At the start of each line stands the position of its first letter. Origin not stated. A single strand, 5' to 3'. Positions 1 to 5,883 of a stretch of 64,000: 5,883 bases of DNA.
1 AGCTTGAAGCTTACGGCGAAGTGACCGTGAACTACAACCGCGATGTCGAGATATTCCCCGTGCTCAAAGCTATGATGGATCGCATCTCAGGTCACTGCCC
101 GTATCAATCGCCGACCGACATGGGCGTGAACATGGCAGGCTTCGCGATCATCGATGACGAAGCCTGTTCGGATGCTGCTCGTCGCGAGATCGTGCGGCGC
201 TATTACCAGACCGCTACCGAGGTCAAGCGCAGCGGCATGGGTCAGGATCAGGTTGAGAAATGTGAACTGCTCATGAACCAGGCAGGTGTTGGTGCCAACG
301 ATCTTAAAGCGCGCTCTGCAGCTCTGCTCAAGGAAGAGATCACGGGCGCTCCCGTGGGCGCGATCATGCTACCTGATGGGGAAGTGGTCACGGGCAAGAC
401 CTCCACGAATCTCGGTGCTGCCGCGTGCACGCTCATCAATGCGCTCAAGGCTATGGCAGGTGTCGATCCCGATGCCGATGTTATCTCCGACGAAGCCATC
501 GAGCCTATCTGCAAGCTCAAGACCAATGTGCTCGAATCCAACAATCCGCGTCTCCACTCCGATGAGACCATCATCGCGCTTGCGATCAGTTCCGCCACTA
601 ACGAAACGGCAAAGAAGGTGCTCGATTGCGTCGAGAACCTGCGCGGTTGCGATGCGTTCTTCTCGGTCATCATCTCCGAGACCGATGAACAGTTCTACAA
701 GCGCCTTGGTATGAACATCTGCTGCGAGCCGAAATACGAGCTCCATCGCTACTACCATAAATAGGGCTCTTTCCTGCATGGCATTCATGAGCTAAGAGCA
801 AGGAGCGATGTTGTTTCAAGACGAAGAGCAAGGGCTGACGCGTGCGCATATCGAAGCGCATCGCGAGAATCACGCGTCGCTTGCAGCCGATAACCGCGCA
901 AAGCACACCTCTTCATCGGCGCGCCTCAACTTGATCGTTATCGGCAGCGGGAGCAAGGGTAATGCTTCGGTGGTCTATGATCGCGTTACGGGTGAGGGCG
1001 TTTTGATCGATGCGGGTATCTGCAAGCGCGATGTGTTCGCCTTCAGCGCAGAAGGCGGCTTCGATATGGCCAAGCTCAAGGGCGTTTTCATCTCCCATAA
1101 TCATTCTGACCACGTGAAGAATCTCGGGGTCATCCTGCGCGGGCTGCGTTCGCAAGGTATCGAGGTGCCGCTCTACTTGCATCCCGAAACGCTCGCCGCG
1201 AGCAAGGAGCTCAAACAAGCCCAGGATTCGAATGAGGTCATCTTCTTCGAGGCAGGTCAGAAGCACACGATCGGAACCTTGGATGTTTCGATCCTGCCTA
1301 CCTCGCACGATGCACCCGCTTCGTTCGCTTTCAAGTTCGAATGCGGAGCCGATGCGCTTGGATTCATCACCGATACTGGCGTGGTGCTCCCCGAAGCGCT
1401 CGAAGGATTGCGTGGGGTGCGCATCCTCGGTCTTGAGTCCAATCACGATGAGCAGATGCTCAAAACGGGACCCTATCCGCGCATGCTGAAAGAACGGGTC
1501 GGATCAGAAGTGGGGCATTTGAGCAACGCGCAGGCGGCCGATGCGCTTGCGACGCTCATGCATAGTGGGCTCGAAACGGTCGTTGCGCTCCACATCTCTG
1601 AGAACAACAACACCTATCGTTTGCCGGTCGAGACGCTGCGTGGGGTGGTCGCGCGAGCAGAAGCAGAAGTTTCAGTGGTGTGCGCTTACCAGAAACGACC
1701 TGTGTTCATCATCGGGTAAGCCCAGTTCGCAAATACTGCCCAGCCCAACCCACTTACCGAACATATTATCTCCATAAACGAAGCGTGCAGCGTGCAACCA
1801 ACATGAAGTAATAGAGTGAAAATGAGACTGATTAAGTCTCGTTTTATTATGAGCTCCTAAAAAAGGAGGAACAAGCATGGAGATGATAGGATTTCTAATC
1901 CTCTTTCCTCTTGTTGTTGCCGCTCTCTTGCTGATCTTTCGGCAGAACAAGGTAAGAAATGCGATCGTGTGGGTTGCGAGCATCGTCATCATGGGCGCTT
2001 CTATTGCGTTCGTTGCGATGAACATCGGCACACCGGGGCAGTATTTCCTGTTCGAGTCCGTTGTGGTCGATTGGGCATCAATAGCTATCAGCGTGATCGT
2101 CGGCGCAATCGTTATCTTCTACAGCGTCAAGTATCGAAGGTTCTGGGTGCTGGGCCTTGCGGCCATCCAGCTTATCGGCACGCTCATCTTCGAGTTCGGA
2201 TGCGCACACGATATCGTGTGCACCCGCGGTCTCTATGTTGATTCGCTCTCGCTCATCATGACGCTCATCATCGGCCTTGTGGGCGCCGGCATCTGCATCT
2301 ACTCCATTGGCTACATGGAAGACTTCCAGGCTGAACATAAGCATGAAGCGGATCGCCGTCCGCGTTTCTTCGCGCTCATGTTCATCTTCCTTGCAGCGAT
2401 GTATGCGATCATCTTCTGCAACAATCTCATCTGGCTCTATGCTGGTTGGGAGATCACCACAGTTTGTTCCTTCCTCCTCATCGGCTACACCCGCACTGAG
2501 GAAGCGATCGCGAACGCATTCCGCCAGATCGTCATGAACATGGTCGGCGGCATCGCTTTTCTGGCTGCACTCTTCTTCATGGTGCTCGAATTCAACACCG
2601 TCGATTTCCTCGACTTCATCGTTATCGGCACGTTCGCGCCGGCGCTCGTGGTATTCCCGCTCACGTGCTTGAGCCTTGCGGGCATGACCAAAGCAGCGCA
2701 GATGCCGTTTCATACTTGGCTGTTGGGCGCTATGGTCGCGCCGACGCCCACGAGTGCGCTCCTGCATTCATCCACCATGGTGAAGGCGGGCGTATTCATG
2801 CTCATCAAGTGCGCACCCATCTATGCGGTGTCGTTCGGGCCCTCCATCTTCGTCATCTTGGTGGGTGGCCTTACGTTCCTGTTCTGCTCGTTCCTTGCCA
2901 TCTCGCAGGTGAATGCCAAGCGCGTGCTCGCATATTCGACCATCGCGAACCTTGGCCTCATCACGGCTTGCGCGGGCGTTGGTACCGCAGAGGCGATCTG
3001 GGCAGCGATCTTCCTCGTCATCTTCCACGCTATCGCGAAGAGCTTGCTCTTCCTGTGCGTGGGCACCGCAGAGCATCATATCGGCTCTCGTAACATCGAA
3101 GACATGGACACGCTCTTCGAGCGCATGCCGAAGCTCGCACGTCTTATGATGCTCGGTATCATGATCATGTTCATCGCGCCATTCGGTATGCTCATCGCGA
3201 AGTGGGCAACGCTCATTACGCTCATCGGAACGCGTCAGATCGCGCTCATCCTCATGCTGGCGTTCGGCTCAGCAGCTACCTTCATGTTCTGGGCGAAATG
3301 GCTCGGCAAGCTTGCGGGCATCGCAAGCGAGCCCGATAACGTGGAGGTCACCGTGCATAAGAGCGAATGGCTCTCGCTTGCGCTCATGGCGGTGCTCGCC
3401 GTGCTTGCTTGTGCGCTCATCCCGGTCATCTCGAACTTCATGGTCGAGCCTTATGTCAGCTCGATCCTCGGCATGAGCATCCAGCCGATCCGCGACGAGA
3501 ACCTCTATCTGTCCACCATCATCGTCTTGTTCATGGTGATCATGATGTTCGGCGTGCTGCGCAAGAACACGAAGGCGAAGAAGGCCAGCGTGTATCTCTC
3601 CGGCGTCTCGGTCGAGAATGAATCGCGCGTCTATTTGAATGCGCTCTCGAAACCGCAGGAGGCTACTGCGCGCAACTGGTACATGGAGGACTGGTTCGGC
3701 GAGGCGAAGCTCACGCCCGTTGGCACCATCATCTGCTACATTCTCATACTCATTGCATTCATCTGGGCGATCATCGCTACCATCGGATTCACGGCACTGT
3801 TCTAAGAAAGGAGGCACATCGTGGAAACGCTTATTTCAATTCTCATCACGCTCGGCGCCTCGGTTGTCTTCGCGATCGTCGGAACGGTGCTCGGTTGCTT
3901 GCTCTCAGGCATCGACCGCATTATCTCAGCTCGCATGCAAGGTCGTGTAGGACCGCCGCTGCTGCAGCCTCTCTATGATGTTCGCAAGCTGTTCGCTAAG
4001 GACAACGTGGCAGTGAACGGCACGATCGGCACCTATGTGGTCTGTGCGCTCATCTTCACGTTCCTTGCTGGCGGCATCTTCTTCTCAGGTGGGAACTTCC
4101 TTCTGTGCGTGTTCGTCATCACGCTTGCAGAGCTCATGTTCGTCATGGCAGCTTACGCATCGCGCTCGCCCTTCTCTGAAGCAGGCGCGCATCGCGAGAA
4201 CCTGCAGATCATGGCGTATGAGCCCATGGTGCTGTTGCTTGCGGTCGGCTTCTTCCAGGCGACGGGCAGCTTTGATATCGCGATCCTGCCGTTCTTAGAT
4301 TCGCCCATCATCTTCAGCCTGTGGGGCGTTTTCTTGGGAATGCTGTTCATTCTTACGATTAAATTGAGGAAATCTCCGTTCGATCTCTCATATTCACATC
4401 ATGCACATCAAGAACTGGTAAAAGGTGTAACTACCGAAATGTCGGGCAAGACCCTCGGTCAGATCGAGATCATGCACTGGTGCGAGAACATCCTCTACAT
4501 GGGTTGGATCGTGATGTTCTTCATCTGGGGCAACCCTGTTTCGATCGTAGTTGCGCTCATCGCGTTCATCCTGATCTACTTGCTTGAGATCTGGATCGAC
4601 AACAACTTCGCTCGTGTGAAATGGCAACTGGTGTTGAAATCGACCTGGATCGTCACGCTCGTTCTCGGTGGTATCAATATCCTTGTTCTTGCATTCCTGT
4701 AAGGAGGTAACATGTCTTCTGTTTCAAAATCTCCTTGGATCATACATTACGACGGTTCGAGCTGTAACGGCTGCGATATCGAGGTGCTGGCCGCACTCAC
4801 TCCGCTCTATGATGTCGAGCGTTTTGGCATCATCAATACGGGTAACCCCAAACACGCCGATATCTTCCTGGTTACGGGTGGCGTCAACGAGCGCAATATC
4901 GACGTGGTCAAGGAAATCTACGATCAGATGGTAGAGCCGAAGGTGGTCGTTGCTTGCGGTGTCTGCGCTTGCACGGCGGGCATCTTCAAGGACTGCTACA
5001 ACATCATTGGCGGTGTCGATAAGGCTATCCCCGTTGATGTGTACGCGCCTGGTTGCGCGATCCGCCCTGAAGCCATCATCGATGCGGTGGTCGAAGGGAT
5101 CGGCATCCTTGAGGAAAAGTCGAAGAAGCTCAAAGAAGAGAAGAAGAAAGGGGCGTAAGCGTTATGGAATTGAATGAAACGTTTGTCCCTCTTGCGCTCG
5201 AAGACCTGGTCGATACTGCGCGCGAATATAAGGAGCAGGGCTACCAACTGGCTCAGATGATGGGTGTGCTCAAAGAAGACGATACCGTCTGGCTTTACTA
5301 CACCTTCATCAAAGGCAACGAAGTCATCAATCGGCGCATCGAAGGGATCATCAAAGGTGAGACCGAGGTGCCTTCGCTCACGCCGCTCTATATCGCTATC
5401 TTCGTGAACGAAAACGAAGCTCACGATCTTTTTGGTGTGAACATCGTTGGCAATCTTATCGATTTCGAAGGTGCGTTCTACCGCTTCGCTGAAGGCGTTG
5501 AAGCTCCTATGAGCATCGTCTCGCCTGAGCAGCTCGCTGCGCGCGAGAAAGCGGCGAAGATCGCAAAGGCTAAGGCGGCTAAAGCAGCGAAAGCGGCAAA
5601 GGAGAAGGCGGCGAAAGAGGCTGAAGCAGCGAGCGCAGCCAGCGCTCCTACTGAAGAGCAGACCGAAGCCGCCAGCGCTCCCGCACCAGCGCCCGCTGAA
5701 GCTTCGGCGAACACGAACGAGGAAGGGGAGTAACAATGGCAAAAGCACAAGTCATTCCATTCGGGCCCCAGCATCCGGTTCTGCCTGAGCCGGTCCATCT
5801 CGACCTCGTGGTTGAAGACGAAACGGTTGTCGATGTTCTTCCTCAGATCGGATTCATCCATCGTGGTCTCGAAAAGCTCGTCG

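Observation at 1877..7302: Complete six-subunit energy-converting (group 4) [NiFe] hydrogenase, Ech-type, in an Actinobacterial context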

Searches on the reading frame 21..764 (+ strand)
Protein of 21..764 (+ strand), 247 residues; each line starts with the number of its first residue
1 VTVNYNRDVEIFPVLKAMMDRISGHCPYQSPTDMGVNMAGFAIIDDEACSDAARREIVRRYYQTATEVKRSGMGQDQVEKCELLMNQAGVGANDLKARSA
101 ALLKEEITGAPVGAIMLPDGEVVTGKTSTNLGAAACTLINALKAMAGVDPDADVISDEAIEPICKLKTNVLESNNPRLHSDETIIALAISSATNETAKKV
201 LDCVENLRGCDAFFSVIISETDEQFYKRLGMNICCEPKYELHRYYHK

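Call 10: search_protein_families(library=pfam, proteins=[window:21-764:+])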
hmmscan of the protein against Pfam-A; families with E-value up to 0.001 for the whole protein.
window:21-764:+ (247 aa): 2 families
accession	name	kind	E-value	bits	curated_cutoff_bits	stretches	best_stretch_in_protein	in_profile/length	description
PF20921.3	DUF1846_C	-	2.8e-57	193.2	27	1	94-245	2-153/153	Domain of unknown function DUF1846, C-terminal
PF08903.17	DUF1846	-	1.1e-36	126.8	27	1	1-88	245-332/333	Domain of unknown function DUF1846, N-terminal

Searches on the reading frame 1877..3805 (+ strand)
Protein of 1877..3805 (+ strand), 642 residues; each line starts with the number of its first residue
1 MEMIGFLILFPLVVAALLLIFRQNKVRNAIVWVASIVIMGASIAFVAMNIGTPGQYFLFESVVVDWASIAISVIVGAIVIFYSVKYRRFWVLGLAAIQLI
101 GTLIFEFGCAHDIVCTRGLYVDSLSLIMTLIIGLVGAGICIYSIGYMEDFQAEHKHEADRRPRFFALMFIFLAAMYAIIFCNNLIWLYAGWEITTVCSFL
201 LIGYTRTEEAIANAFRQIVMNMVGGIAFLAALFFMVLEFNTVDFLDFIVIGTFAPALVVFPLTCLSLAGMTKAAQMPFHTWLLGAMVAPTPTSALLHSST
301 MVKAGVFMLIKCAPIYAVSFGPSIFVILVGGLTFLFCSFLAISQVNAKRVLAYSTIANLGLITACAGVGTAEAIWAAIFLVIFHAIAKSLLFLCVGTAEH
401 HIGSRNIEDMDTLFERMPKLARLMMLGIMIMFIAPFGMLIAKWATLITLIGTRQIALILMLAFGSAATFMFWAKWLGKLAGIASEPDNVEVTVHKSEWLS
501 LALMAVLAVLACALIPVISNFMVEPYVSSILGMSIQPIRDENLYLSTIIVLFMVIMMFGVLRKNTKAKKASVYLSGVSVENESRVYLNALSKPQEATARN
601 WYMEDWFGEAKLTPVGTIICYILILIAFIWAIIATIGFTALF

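Call 3: search_protein_families(library=pfam, proteins=[window:1877-3805:+])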
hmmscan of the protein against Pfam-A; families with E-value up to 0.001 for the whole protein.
window:1877-3805:+ (642 aa): 2 families
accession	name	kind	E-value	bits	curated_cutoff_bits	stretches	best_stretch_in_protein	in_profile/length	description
PF00361.26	Proton_antipo_M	-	1.3e-50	172.7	21.5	1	182-465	2-291/294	NADH:quinone oxidoreductase/Mrp antiporter, TM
PF00662.26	Proton_antipo_N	-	7.4e-10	39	24.5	1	116-149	10-43/51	NADH-Ubiquinone oxidoreductase (complex I), chain 5 N-terminus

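Call 4: search_protein_families(library=ncbifam, proteins=[window:1877-3805:+])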
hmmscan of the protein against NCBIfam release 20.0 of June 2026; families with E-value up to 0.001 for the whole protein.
window:1877-3805:+ (642 aa): 69 families (the best 25 are shown)
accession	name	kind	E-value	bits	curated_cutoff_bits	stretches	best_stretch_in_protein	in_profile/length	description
TIGR01974.1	NDH_I_L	subfamily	6.7e-76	256.5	407.5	1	56-623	13-576/630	NADH-quinone oxidoreductase subunit L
NF009287.0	PRK12647.1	equivalog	4e-75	253.8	937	1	119-588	72-542/773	putative monovalent cation/H+ antiporter subunit A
NF005141.0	PRK06590.1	equivalog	2.3e-72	244.9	556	1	2-603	3-537/615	NADH-quinone oxidoreductase subunit L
NF005097.0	PRK06525.1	equivalog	1.7e-67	228.2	430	1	117-512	70-469/480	hydrogenase 4 subunit D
NF009284.0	PRK12644.1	equivalog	1.8e-67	228.2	962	1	118-592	69-548/975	Na+/H+ antiporter subunit A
NF009290.0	PRK12650.1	equivalog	1.2e-64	218.7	980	1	116-561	74-517/966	DUF4040 family protein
NF009285.0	PRK12645.1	equivalog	1.4e-64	218.7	1028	1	119-620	74-605/804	Na+/H+ antiporter subunit A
NF009288.0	PRK12648.1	equivalog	6.5e-63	213.2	1104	1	119-627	72-586/954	monovalent cation/H+ antiporter subunit A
TIGR00940.1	2a6301s01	subfamily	3e-60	204.4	920.45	1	118-626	70-599/793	monovalent cation:proton antiporter subunit A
NF009286.0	PRK12646.1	equivalog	7.9e-54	183.4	1063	1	118-519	73-493/800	DUF4040 family protein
NF005140.0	PRK06589.1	equivalog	1.8e-44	152.4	470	1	118-522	78-481/489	putative monovalent cation/H+ antiporter subunit D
NF040617.1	F420_dehyd_FpoL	exception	6e-43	147.5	1050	1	117-437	73-410/669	F420H2 dehydrogenase subunit FpoL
NF005626.0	PRK07376.1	equivalog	1e-42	146.3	963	1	102-471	70-447/675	NAD(P)H-quinone oxidoreductase subunit 5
NF009289.0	PRK12649.1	equivalog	1.8e-42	145.7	1117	1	118-558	75-526/789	putative monovalent cation/H+ antiporter subunit A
NF005633.0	PRK07390.1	subfamily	2.3e-40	138.8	676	1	115-508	81-464/613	NAD(P)H-quinone oxidoreductase subunit F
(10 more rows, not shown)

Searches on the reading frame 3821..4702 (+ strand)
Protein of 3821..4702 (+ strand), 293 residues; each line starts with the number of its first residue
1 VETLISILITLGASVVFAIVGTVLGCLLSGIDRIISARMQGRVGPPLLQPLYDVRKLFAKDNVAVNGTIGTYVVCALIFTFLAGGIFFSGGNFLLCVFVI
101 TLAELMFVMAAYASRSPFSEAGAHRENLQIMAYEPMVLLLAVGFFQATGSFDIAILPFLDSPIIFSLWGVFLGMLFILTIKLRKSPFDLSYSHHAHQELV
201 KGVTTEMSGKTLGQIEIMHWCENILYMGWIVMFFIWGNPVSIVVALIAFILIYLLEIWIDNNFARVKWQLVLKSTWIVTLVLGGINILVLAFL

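Call 3: search_protein_families(library=pfam, proteins=[window:3821-4702:+])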
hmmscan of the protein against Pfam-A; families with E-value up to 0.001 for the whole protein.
window:3821-4702:+ (293 aa): 1 family
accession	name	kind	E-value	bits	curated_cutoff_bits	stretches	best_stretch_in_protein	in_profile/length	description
PF00146.26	NADHdh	-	9.7e-38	130.6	27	1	15-290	5-297/298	NADH dehydrogenase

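Call 4: search_protein_families(library=ncbifam, proteins=[window:3821-4702:+])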
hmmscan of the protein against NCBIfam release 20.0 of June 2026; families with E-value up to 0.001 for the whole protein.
window:3821-4702:+ (293 aa): 2 families
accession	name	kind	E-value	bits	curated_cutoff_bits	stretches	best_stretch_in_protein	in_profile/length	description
NF004741.0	PRK06076.1-2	equivalog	1.7e-16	60.4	305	1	13-290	23-329/337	NADH-quinone oxidoreductase subunit NuoH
NF004740.0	PRK06076.1-1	equivalog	2.4e-10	40.5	399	1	92-292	113-318/325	NADH-quinone oxidoreductase subunit NuoH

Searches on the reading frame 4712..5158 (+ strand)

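Call 3: search_protein_families(library=pfam, proteins=[window:4712-5158:+])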
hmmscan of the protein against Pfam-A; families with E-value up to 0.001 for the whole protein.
window:4712-5158:+ (148 aa): 1 family
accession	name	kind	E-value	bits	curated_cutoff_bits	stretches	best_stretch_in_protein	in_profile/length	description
PF01058.29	Oxidored_q6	-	3.7e-28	98.2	27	1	18-127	1-126/128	NADH ubiquinone oxidoreductase, 20 Kd subunit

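Call 4: search_protein_families(library=ncbifam, proteins=[window:4712-5158:+])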
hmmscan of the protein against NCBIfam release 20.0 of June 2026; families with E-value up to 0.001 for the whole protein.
window:4712-5158:+ (148 aa): 13 families
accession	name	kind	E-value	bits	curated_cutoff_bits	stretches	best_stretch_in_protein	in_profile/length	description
NF005012.1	PRK06411.1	subfamily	3.4e-40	137.3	116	1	6-128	34-153/166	NADH-quinone oxidoreductase subunit NuoB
TIGR01957.1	nuoB_fam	subfamily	1.9e-35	121.9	142.7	1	6-128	17-137/145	NADH-quinone oxidoreductase subunit B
NF011395.0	PRK14820.1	equivalog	7.3e-34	117.1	263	1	7-139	34-163/180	NADH-quinone oxidoreductase subunit B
NF011391.0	PRK14816.1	equivalog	1.4e-31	109.6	283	1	5-127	51-171/196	NADH-quinone oxidoreductase subunit B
NF011394.0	PRK14819.1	equivalog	2.6e-31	109.1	312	1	17-127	41-150/264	NADH-quinone oxidoreductase subunit B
NF011393.0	PRK14818.1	equivalog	3.7e-31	108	255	1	17-129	41-151/173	NADH dehydrogenase subunit B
NF011390.0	PRK14815.1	equivalog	6.6e-31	107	281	1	17-133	43-157/183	NADH dehydrogenase subunit B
NF011392.0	PRK14817.1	equivalog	8.7e-30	103.7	271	1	19-143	46-170/182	NADH-quinone oxidoreductase subunit B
NF011389.0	PRK14814.1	equivalog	1.2e-29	103.4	285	1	18-128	42-152/186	NADH dehydrogenase subunit B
NF009808.0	PRK13292.1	equivalog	8.3e-29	100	1156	1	7-139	26-151/791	NADH-quinone oxidoreductase subunit B/C/D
NF011388.0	PRK14813.1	equivalog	6.4e-28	97.9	294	1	17-127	36-147/189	NADH dehydrogenase subunit B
NF045875.1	F420_non_VhuG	exception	9.6e-06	25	450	0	43-91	47-93/286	F420-non-reducing hydrogenase subunit VhuG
TIGR03294.1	FrhG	equivalog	1.4e-05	25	245.5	1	47-138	49-146/228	coenzyme F420 hydrogenase subunit gamma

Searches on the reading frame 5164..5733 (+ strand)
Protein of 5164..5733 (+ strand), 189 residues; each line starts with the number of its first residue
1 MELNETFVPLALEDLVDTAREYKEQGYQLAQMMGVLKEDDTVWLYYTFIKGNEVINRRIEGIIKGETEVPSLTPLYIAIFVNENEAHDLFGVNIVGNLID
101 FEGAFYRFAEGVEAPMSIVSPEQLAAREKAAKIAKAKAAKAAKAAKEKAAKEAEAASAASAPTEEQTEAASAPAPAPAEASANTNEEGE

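Call 3: search_protein_families(library=pfam, proteins=[window:5164-5733:+])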
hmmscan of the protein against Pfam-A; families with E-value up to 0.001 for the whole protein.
window:5164-5733:+ (189 aa): 1 family
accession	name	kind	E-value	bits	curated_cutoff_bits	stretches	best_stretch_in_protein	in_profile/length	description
PF00329.25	Complex1_30kDa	-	9e-07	29.9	22.5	1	13-97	6-97/124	Respiratory-chain NADH dehydrogenase, 30 Kd subunit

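Call 4: search_protein_families(library=ncbifam, proteins=[window:5164-5733:+])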
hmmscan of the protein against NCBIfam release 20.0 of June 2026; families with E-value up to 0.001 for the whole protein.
window:5164-5733:+ (189 aa): 3 families
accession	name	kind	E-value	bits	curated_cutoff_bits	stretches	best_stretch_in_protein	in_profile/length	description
NF004737.0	PRK06074.2-4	equivalog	2.4e-07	30.8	144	1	11-92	19-98/150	NADH-quinone oxidoreductase subunit C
NF006304.0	PRK08491.1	equivalog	3.5e-05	23.5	228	1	3-95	56-151/263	NADH-quinone oxidoreductase subunit C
TIGR01961.1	NuoC_fam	subfamily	7.2e-05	23.3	122.45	1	13-96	8-96/122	NADH (or F420H2) dehydrogenase, subunit C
